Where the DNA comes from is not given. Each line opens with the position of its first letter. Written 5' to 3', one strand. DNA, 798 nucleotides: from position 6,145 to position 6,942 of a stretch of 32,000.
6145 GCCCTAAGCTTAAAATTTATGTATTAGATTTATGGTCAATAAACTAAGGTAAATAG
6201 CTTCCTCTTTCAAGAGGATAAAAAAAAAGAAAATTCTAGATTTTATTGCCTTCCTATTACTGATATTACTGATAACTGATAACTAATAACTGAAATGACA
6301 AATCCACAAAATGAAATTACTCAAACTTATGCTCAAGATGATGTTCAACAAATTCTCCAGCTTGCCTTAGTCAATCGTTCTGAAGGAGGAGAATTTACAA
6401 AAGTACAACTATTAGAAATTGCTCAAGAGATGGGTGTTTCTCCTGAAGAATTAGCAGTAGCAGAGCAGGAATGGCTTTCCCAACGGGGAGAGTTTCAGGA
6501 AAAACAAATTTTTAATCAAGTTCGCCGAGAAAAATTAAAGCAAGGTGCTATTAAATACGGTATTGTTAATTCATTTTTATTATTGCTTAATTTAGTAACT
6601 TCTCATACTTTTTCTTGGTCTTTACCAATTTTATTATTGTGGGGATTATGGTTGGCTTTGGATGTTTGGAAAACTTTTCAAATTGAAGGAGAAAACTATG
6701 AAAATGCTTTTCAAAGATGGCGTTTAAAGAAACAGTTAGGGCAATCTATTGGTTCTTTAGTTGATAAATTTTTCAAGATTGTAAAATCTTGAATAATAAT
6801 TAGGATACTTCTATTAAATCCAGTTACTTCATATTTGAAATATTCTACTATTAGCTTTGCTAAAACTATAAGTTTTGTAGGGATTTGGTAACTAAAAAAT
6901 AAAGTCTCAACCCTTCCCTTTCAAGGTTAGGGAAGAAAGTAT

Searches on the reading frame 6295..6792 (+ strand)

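Call 61: search_protein_families(library=pfam, proteins=[window:6295-6792:+], max_evalue=0.001)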
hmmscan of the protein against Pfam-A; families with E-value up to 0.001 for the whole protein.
window:6295-6792:+ (165 aa): 1 family
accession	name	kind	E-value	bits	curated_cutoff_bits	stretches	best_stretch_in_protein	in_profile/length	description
PF13239.11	2TM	-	7e-18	64.9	24.8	1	70-147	2-74/79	2TM domain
